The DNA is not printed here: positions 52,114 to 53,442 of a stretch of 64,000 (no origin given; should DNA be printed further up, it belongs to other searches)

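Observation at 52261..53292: Secreted protein built from about ten 16-residue glycine-rich tandem repeats, not matching any family I recognise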

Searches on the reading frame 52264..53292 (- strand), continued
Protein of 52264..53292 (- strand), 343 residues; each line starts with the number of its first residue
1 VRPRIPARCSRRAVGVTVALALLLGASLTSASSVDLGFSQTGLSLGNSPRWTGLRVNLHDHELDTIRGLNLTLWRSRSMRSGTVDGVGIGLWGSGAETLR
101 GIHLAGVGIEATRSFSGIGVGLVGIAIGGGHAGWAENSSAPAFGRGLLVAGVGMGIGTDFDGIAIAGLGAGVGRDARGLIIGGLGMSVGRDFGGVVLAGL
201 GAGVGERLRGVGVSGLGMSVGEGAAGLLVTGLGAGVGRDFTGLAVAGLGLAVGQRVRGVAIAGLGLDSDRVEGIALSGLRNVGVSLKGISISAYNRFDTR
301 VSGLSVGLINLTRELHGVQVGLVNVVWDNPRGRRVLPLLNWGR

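Call 36: find_related_loci(query=A3, collection=genome_contigs, flank=6000)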
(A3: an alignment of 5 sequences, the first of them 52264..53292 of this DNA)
Query A3 (343 aa) in genome_contigs; peptide patterns used: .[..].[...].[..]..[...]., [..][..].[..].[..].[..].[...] (x = any residue, [..] = any of these).
55 stretches matched a pattern; 47 encode a relative of the query (tblastn E <= 1e-3); 47 distinct loci.
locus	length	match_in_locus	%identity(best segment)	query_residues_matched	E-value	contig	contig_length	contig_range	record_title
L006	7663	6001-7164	39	16-343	1e-67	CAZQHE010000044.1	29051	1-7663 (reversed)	MAG TPA_asm: uncultured bacterium isolate binchicken_co15_208 genome assembly, contig: NODE_663_length_29051_cov_6.16643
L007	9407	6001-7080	37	19-341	8e-58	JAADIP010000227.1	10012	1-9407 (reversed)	MAG: Calditrichota bacterium isolate M_MetaBat.59 contig-127_11672, whole genome shotgun sequence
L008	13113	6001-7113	32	1-341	3e-53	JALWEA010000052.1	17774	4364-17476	MAG: Calditrichia bacterium isolate T11_metabat1_scaf2bin.026 T11_NODE_1156_length_17774_cov_2.489998, whole genome shot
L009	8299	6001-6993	36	14-340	2e-42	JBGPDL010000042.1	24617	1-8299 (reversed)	MAG: Gemmatimonadota bacterium isolate OBJ_0618_050_25 k141_5864007_length_24617_cov_27.0226, whole genome shotgun seque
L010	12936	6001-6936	36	31-340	5e-42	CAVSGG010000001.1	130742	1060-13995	MAG: Candidatus Krumholzibacteriota bacterium isolate MFD05684.bin.2.283 genome assembly, contig: contig_111123, whole g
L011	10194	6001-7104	34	4-341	2e-44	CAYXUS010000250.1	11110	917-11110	MAG TPA_asm: uncultured Caldithrix sp. isolate binchicken_co381_46 genome assembly, contig: k141_454274, whole genome sh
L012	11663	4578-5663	35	30-340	7e-40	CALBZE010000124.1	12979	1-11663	MAG TPA_asm: uncultured bacterium isolate SRR5251193_bin.70_CONCOCT_v1.1_MAG genome assembly, contig: ERZ795068.4431, wh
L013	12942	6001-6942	32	28-340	2e-39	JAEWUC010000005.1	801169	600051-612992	MAG: Bacteroidetes bacterium isolate OH_SDB_17 k127_936577, whole genome shotgun sequence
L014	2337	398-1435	32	1-340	3e-38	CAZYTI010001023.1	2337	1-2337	MAG TPA_asm: uncultured bacterium isolate binchicken_co97_67 genome assembly, contig: NODE_148010_length_2337_cov_4.5420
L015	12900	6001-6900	32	26-340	1e-37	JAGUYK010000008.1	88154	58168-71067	MAG: Ignavibacteriales bacterium isolate DeMMO6_3 c_000000055531, whole genome shotgun sequence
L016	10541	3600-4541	31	28-340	1e-36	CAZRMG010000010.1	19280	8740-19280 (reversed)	MAG TPA_asm: uncultured Melioribacteraceae bacterium isolate SRP294416_co1_188 genome assembly, contig: NODE_5632_length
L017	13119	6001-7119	34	33-340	2e-36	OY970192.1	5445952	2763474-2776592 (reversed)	MAG: uncultured Gemmatimonadales bacterium isolate MFD01721.bin.c.5 genome assembly, chromosome: 1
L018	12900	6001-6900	31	26-340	3e-36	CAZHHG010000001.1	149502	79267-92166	MAG TPA_asm: uncultured Melioribacter sp. isolate SRP278314_co1_185 genome assembly, contig: NODE_94_length_149502_cov_6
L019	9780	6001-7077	36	30-343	3e-36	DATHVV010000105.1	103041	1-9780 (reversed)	MAG TPA_asm: Longimicrobiales bacterium isolate SMAG_U16142 k141_479428, whole genome shotgun sequence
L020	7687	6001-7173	31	33-340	2e-39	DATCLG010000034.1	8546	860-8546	MAG TPA_asm: Longimicrobiales bacterium isolate SMAG_U7116 k141_556465, whole genome shotgun sequence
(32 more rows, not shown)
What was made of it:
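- All genomes found are from phyla with two membranes (call 36; the membrane count is from general knowledge).
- Tried and rejected: A five-sequence alignment worked and returned 47 loci (call 36).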

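Call 40: search_protein_representatives(alignment_id=A1)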
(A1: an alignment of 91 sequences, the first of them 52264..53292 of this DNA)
Query: 91 sequences, 339 profile positions. Proteins with E-value up to 0.001 (for the whole library): 8474; up to 1e-10: 3247; up to 1e-30: 418. The best 150 are listed.
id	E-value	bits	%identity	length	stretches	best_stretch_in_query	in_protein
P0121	7.9e-132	455.4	-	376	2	8-237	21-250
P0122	2.6e-130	450.4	-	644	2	104-337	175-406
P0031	4.9e-126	436.4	-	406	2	5-244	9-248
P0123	2.7e-124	430.6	-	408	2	19-243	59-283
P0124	5.9e-124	429.5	-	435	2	6-229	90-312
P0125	8.8e-124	429.0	-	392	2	108-338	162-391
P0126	2.2e-123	427.7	-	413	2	104-336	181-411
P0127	2.1e-120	417.8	-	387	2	120-337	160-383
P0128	2.0e-119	414.7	-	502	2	113-337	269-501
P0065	4.9e-114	396.9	-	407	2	121-337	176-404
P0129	5.4e-113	393.5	-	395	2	5-244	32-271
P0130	1.1e-111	389.2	-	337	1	5-336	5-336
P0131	1.9e-111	388.4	-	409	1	5-337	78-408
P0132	3.8e-111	387.4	-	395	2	104-336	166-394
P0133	1.2e-110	385.7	-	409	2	5-237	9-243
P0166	9.5e-81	287.5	-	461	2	97-336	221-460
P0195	2.2e-72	259.9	-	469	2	4-272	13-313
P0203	1.2e-70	254.3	-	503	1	39-337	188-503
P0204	1.3e-70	254.1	-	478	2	20-242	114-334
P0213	1.0e-67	244.6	-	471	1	41-336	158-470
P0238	7.6e-63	228.6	-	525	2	20-243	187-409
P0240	1.3e-62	227.8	-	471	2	12-269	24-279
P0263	2.4e-58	213.8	-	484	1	40-337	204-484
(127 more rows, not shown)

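Call 41: search_protein_families(library=pfam, proteins=[P0122, P0128, P0238, P0203, P0263, P0213, P0204, P0166, P0195, P0240], max_evalue=0.01)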
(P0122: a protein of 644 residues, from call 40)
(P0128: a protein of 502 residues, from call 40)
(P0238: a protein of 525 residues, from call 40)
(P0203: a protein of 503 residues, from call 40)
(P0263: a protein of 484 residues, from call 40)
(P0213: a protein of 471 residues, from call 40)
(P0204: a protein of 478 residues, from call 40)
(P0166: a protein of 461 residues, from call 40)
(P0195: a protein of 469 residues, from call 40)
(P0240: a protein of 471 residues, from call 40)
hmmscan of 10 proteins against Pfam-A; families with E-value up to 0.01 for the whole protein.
P0122 (644 aa): 0 families

P0128 (502 aa): 0 families

P0238 (525 aa): 0 families

P0203 (503 aa): 0 families

P0263 (484 aa): 0 families

P0213 (471 aa): 0 families

P0204 (478 aa): 0 families

P0166 (461 aa): 0 families

P0195 (469 aa): 0 families

P0240 (471 aa): 0 families
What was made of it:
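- Tried and rejected: Pfam on 10 longer relatives, looking for fused domains, gave none (call 41).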

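Call 48: search_dna_similar(query=window:52264-53292:-, collection=plasmids, mode=protein, max_evalue=0.001, max_rows=20)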
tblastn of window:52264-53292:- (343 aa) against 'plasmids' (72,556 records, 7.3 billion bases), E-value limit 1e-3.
No match.
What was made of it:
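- Tried and rejected: tblastn against plasmids gave no match (call 48).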

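Call 55: search_solved_structures(query=A1, max_evalue=10)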
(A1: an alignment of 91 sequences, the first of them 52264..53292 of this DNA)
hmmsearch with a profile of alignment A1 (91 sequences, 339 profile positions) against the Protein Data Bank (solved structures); distinct sequences matched with E-value up to 10: 6.
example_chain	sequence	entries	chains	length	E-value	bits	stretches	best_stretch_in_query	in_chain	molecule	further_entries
5aj4_AK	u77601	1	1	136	0.0052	18.7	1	120-177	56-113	MITORIBOSOMAL PROTEIN US11M, MRPS11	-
3jd5_K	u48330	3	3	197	0.011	17.6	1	121-177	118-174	28S ribosomal protein S11, mitochondrial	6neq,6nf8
5aj3_K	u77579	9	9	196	0.012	17.5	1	120-177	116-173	MITORIBOSOMAL PROTEIN US11M, MRPS11 | 28S ribosomal protein S11, mitochondrial | Mitochondrial ribosomal protein S11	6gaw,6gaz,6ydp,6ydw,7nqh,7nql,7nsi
8oin_Ai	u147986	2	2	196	0.012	17.5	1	120-177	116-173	Mitochondrial ribosomal protein S11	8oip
7pnt_I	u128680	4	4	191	0.051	15.4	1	121-176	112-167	28S ribosomal protein S11, mitochondrial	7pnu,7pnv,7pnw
2pv1_A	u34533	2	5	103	0.27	13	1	101-162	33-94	Chaperone surA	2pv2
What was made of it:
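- Tried and rejected: The family profile gave only mitoribosomal uS11m and SurA at E 0.005-0.27, which I read as compositional noise (call 55).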

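Call 56: search_protein_families(library=pfam, alignment_id=A1, max_evalue=1)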
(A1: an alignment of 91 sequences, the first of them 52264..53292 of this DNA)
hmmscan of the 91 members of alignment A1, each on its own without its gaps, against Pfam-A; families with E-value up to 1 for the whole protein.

A. member 1, window:52264-53292:- (343 aa): 0 families

B. families by the number of members that match (of 91 scanned): 5 families
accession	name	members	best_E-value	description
PF01490.24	Aa_trans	1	0.011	Transmembrane amino acid transporter protein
PF20371.4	DUF6666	1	0.038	Family of unknown function (DUF6666)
PF01318.25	Bromo_coat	1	0.08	Bromovirus coat protein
PF15498.11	Dendrin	1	0.38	Nephrin and CD2AP-binding protein, Dendrin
PF12472.13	DUF3693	1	0.48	Phage related protein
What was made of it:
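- No Pfam domain is found in 91 members or in 10 longer relatives (calls 41, 56).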
